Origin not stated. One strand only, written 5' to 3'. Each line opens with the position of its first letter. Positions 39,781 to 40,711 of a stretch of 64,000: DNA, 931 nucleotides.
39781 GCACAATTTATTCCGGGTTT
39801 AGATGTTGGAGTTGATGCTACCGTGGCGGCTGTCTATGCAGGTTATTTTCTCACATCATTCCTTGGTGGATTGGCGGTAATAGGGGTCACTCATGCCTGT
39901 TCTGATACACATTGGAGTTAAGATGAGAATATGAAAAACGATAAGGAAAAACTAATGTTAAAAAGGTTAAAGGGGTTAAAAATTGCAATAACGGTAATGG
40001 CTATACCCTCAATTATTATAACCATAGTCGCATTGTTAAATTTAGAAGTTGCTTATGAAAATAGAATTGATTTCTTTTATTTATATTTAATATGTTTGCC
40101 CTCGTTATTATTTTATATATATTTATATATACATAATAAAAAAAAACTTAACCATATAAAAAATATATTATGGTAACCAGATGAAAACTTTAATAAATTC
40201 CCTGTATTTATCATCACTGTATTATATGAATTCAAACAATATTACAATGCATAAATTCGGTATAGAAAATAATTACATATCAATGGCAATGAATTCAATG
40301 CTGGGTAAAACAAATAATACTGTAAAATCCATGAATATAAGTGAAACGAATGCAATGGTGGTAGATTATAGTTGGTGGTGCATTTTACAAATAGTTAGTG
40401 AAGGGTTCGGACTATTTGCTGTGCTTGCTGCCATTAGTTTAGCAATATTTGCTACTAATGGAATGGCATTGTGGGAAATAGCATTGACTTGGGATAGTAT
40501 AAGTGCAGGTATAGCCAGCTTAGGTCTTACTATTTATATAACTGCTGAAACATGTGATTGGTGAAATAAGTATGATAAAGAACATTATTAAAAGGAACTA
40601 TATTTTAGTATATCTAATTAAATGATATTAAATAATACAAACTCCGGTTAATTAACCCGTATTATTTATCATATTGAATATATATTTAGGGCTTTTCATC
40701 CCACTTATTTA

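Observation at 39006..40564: Polymorphic-toxin / archaeocin-like cassette: N-rich precursor, small 2-TM protein, orphan paralogous C-terminal module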

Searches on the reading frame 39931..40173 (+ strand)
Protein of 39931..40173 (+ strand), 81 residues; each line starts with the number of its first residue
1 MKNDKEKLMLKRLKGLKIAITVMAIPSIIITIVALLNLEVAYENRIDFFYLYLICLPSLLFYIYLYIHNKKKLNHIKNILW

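Call 6: search_protein_families(library=pfam, max_evalue=1, proteins=[window:39931-40173:+])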
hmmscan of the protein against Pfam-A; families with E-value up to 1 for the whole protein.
seq(81 aa): 3 families
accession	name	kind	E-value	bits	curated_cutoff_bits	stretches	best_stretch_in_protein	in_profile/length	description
PF00324.27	AA_permease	-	0.0092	15.1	24.6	1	7-76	394-468/470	Amino acid permease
PF15118.11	DUF4560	-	0.17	12.2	27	1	35-68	32-63/64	Domain of unknown function (DUF4560)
PF04246.17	RseC_MucC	-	0.22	11.9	24.4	1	7-69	55-117/130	Positive regulator of sigma(E), RseC/MucC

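Call 7: search_protein_families(library=ncbifam, max_evalue=1, proteins=[window:39931-40173:+])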
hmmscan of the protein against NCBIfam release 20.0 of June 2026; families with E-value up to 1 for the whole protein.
seq(81 aa): 1 family
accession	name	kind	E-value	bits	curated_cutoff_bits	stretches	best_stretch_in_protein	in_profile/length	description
NF046000.1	MAG1210_fam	subfamily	0.0026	16.5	275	1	3-78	52-126/550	MAG1210 family protein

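Call 82: find_homologous_proteins(query=window:39931-40173:+, max_evalue=0.01)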
Query window:39931-40173:+ (81 aa): 3 proteins with E <= 0.01 among 3 candidates.
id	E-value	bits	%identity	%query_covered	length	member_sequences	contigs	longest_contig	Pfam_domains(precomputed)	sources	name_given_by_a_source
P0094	3.0e-43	163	100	100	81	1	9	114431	-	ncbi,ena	-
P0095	8.4e-32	126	80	100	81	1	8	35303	-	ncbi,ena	-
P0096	6.2e-22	95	66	99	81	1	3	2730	-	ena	-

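Call 83: find_encoding_contigs(protein=P0094, flank=4000, max_places=10)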
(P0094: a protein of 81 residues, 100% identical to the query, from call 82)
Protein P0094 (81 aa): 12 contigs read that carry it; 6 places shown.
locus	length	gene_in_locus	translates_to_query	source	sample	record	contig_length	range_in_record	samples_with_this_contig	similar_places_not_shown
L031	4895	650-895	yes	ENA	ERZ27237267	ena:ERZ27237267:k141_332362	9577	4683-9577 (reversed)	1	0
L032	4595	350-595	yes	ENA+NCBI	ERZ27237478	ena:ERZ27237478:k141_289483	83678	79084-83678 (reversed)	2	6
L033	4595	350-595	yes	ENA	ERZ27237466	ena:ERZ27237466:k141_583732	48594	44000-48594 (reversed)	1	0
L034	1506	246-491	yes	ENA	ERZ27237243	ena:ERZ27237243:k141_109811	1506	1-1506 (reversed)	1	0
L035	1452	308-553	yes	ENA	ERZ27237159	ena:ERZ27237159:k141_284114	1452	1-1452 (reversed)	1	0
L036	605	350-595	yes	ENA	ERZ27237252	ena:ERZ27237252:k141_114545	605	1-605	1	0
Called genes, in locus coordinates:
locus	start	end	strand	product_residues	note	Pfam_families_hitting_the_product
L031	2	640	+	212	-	?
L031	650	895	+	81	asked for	-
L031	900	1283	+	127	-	-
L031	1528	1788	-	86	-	-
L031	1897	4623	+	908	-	PF01411:tRNA-synt_2c, PF07973:tRNA_SAD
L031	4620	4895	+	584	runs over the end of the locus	-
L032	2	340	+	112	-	?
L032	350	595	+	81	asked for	-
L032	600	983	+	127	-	-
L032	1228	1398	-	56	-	-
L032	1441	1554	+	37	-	-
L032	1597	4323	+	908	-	PF01411:tRNA-synt_2c, PF07973:tRNA_SAD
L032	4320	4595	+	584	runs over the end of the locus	-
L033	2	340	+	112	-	?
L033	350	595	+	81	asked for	-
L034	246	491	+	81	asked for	-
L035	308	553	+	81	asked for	-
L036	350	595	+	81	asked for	-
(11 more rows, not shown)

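Call 85: find_encoding_contigs(protein=P0095, flank=5000, max_places=6)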
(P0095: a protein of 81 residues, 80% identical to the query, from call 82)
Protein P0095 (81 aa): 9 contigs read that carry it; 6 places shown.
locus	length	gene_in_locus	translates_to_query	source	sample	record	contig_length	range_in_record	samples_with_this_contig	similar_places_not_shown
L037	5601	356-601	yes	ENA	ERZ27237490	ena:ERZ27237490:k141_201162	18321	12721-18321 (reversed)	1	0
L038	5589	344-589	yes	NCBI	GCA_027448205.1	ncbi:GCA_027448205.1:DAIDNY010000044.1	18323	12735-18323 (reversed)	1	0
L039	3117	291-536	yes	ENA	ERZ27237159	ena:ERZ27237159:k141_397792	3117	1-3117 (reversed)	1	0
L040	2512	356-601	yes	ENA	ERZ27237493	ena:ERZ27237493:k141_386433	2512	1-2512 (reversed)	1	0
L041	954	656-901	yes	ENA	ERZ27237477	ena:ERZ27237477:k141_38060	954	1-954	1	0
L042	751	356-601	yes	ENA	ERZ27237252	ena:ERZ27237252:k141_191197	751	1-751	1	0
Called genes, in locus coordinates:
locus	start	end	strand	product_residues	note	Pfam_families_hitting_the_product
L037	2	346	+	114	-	?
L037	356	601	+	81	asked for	-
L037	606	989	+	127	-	-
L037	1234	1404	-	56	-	-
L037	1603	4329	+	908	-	PF01411:tRNA-synt_2c, PF07973:tRNA_SAD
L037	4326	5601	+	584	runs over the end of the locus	-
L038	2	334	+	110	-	?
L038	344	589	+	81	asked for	-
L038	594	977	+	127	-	-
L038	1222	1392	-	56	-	-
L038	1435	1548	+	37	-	-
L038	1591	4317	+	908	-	PF01411:tRNA-synt_2c, PF07973:tRNA_SAD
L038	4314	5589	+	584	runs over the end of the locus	-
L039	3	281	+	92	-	?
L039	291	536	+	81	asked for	-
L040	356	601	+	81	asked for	-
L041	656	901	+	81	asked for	-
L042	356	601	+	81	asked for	-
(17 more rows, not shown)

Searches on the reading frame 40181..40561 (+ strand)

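Call 6: search_protein_families(library=pfam, max_evalue=1, proteins=[window:40181-40561:+])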
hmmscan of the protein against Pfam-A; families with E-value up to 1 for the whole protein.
seq(127 aa): 1 family
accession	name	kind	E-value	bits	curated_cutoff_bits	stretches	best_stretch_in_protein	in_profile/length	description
PF25807.1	Clarin-2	-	0.022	15.2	27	1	46-122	84-154/202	Clarin-2-like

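Call 7: search_protein_families(library=ncbifam, max_evalue=1, proteins=[window:40181-40561:+])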
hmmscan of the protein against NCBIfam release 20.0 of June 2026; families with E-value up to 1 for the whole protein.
seq(127 aa): 0 families
